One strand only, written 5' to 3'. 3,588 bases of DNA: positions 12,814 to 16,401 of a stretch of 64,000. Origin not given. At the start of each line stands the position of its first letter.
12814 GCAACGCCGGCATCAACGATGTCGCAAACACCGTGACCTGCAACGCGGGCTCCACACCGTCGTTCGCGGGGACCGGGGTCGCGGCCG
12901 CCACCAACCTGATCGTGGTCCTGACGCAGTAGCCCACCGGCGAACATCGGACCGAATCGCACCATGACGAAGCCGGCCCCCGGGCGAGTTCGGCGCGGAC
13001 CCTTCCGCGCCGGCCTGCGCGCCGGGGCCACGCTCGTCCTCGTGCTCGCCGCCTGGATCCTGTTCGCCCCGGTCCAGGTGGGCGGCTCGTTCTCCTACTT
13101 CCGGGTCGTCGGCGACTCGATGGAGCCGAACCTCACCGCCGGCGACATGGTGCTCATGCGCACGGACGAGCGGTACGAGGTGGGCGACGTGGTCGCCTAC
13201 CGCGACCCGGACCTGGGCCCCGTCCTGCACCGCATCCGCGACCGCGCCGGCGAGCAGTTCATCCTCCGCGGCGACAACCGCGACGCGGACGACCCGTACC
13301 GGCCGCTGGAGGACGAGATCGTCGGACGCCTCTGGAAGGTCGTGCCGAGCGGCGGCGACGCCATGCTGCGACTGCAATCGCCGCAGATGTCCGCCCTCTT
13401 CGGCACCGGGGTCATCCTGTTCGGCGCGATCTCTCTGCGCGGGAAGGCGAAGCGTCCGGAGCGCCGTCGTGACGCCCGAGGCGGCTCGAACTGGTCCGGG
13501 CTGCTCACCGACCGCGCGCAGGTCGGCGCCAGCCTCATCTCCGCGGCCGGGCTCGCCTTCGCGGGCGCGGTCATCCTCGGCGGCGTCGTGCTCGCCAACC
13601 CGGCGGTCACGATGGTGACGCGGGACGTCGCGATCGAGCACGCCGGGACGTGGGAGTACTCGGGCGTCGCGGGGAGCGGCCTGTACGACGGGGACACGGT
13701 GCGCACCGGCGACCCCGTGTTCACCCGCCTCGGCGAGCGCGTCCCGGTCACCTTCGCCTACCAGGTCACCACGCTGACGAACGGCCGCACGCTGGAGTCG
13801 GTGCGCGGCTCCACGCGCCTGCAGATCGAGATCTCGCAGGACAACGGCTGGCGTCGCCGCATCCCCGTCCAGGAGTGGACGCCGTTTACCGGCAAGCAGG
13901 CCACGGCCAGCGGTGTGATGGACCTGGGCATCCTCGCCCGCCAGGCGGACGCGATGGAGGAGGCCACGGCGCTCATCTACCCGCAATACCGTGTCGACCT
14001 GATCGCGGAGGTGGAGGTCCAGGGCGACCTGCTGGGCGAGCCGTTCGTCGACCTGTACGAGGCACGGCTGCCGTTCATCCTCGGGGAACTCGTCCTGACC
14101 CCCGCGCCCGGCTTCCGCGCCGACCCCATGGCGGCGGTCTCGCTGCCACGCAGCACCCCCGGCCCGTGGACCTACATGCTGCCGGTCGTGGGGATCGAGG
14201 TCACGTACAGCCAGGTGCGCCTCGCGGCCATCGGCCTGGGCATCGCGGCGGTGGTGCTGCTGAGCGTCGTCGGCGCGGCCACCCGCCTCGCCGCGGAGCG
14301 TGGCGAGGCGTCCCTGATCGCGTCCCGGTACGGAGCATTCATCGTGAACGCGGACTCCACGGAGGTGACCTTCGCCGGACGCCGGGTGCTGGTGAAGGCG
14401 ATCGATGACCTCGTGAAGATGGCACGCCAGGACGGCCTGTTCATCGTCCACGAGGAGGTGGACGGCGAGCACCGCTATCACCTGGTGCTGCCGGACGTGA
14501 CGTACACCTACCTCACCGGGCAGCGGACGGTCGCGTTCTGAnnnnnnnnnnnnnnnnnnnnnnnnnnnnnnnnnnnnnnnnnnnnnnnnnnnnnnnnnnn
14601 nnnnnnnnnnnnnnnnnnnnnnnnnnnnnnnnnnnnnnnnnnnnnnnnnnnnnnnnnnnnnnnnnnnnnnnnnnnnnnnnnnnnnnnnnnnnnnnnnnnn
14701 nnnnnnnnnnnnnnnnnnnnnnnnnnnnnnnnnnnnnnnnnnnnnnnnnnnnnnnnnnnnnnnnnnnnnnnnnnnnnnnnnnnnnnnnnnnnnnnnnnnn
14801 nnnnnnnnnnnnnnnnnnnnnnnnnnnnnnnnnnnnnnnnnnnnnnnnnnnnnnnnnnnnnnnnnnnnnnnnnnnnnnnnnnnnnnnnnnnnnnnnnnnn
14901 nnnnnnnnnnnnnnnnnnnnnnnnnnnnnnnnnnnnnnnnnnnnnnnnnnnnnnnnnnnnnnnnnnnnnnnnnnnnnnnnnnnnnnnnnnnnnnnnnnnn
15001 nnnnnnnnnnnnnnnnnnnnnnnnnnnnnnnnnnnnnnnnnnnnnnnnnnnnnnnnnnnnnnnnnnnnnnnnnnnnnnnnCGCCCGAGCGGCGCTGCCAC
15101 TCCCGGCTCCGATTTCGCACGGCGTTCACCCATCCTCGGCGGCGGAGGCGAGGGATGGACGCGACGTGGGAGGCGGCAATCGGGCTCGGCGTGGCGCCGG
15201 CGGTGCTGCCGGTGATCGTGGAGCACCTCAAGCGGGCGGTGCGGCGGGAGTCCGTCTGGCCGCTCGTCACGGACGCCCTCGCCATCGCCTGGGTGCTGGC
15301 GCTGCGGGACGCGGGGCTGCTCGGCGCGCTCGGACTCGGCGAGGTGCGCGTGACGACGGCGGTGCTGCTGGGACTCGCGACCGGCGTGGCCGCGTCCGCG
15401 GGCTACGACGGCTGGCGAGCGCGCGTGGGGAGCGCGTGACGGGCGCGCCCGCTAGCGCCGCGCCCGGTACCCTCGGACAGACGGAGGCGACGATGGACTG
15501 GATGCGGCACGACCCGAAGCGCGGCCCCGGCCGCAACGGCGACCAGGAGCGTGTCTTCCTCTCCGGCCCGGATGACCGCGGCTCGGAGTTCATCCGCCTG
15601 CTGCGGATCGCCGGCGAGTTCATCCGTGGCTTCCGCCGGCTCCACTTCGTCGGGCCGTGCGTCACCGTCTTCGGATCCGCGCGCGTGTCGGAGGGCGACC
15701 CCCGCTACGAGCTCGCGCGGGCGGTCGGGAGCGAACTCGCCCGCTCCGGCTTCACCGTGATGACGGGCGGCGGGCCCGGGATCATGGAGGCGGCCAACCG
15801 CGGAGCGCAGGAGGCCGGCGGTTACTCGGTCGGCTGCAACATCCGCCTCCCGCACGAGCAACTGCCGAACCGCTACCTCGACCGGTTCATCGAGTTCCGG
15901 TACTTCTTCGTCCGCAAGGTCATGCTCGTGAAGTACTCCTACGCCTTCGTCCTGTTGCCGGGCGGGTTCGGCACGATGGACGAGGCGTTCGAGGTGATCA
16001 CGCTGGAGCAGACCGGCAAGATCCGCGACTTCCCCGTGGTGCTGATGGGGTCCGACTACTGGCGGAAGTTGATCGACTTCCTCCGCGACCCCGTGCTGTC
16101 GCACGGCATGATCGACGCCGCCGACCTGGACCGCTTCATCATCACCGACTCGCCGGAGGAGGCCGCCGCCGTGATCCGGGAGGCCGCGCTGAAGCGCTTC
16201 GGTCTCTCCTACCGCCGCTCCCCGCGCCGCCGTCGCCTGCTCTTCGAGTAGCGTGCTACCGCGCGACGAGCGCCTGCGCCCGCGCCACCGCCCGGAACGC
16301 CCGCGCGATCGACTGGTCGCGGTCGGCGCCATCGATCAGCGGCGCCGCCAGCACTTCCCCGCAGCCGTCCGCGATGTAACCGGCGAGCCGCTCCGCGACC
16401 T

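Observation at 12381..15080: SipW/Sec11-type signal peptidase with a large C-terminal extension, flanked by two substrates sharing an LTA[AS]NTV motif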

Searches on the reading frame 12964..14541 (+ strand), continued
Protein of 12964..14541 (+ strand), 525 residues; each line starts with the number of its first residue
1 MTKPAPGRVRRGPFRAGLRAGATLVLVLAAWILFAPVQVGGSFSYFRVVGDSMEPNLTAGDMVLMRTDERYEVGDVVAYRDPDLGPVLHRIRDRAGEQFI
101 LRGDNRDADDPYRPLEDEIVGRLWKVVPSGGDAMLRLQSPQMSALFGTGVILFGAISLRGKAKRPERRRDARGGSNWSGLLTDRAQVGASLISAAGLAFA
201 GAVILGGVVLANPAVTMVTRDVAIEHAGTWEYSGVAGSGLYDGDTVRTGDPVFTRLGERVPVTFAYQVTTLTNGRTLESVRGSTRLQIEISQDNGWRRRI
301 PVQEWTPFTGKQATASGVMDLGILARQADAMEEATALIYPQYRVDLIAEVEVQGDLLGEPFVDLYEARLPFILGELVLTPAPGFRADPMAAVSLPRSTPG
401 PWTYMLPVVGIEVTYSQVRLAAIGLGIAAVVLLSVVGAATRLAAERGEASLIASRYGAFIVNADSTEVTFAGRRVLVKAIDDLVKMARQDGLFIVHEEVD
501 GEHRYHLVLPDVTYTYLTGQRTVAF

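Call 54: search_protein_families(library=pfam, alignment_id=A3, max_evalue=0.001)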
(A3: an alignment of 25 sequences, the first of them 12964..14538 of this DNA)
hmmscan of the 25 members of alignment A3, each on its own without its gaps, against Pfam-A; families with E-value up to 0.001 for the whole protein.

A. member 1, window:12964-14538:+ (525 aa): 2 families
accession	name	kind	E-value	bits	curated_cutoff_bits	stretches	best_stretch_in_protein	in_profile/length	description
PF00717.28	Peptidase_S24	-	2.3e-07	31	23.3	1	44-122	36-114/116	Peptidase S24-like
PF10502.14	Peptidase_S26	-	0.00057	20.3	22.9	0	26-90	6-68/168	Signal peptidase, peptidase S26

B. families by the number of members that match (of 25 scanned): 4 families
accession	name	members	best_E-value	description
PF00717.28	Peptidase_S24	25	2.4e-11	Peptidase S24-like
PF17231.7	DUF5305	22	3.1e-13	Family of unknown function (DUF5305)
PF10502.14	Peptidase_S26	7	1.4e-06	Signal peptidase, peptidase S26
PF00563.25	EAL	2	8.3e-63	EAL domain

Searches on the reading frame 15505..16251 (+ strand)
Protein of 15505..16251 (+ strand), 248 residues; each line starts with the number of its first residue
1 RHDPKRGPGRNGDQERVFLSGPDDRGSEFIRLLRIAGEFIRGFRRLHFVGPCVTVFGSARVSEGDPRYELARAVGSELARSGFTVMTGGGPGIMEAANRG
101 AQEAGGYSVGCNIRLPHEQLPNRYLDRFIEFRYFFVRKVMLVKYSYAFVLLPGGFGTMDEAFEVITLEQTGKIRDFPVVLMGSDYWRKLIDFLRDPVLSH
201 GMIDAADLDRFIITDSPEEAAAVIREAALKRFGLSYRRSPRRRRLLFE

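Call 43: search_protein_families(library=pfam, proteins=[window:15505-16251:+], max_evalue=0.01)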
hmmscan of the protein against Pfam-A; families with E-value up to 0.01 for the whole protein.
window:15505-16251:+ (248 aa): 3 families
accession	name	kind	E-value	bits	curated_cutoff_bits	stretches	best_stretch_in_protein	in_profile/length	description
PF03641.19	Lysine_decarbox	-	1.3e-33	116.4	27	1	94-222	1-129/131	Possible lysine decarboxylase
PF18306.6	LDcluster4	-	1.3e-18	67.5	26.3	1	53-163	4-112/151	SLOG cluster4 family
PF02481.21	DNA_processg_A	-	0.0096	15.6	29.6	0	50-110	44-102/212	DNA recombination-mediator protein A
